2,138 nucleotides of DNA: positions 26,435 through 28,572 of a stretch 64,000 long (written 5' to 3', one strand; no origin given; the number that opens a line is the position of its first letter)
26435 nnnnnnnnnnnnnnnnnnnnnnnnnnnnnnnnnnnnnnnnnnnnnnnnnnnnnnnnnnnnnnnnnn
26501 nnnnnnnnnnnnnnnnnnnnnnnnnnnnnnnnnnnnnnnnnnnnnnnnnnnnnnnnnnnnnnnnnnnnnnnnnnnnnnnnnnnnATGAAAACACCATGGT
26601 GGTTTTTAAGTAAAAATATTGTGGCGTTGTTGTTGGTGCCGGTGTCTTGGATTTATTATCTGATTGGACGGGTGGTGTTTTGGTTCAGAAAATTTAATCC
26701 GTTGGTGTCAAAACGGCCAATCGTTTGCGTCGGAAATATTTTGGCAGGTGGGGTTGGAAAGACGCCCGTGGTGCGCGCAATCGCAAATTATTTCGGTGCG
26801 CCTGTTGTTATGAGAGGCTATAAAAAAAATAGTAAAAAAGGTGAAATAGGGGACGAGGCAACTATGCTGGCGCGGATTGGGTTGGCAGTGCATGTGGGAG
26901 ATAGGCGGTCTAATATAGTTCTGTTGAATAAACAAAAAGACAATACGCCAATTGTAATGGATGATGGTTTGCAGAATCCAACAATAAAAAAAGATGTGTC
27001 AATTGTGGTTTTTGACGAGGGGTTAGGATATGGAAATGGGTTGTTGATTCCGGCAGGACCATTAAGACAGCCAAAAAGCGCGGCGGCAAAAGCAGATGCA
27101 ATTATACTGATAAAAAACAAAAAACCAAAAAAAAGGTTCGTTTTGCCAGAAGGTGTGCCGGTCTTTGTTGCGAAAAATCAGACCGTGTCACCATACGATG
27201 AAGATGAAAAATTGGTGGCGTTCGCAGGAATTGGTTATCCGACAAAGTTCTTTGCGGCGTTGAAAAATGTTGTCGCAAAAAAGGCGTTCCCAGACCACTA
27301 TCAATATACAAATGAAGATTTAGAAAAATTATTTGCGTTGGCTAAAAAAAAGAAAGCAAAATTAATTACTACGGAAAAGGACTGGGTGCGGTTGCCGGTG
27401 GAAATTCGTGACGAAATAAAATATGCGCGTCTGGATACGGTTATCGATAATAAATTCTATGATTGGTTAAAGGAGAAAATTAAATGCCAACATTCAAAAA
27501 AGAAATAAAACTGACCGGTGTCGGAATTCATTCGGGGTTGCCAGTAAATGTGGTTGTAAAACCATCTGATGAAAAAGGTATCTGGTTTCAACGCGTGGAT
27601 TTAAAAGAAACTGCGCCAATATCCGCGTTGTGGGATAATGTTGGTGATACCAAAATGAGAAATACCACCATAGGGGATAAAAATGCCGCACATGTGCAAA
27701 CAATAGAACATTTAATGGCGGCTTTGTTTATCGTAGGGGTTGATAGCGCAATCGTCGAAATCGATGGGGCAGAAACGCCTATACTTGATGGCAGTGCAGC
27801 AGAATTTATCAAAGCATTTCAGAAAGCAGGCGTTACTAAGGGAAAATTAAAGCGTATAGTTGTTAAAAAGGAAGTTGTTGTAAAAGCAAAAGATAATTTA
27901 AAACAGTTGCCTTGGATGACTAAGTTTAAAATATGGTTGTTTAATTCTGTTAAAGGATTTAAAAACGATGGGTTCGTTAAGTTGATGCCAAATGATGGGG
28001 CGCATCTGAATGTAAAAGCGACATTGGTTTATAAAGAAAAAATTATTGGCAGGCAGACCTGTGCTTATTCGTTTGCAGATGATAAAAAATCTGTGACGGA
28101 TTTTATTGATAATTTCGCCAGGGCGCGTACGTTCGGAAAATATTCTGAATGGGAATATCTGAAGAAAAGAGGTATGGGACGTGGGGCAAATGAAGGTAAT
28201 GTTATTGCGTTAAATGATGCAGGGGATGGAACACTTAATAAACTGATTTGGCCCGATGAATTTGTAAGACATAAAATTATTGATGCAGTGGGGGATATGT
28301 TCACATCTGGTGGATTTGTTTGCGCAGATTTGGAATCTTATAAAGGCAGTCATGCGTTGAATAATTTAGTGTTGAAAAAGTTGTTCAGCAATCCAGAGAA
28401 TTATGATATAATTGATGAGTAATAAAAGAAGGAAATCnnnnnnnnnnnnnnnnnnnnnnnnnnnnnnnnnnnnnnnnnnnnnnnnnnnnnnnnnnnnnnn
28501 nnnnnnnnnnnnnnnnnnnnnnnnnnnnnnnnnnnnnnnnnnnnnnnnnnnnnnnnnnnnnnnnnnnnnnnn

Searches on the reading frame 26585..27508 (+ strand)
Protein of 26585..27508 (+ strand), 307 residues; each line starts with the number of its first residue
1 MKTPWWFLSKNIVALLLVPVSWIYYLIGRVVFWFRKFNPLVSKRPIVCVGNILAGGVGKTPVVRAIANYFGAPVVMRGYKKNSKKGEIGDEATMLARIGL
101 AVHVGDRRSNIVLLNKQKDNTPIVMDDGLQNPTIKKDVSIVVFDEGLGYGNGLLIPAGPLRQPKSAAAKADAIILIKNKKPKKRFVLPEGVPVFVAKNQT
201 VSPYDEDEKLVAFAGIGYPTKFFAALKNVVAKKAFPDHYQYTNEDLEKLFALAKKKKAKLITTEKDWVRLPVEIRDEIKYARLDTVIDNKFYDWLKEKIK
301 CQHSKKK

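Call 19: search_protein_families(library=pfam, proteins=[window:26585-27508:+], max_evalue=0.0001)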
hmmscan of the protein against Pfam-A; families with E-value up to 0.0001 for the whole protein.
window:26585-27508:+ (307 aa): 1 family
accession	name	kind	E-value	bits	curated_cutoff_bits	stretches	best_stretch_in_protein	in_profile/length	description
PF02606.20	LpxK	-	4.9e-64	216.9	27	1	14-299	2-327/328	Tetraacyldisaccharide-1-P 4'-kinase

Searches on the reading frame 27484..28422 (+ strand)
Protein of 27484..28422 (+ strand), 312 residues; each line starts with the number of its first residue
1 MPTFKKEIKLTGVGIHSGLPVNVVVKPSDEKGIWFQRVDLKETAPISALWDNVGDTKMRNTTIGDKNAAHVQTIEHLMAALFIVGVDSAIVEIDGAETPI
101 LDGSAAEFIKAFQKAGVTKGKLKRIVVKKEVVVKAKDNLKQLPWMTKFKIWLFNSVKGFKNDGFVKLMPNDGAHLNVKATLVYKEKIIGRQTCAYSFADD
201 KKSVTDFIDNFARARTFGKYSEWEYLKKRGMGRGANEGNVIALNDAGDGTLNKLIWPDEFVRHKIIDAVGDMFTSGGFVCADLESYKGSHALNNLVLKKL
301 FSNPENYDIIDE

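Call 20: search_protein_families(library=pfam, proteins=[window:27484-28422:+], max_evalue=0.0001)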
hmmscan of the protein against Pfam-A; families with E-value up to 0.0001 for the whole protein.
window:27484-28422:+ (312 aa): 1 family
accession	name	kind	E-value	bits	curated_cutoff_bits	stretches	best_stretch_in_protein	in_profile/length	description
PF03331.19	LpxC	-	1.3e-71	241.8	27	2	3-142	3-140/268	UDP-3-O-acyl N-acetylglycosamine deacetylase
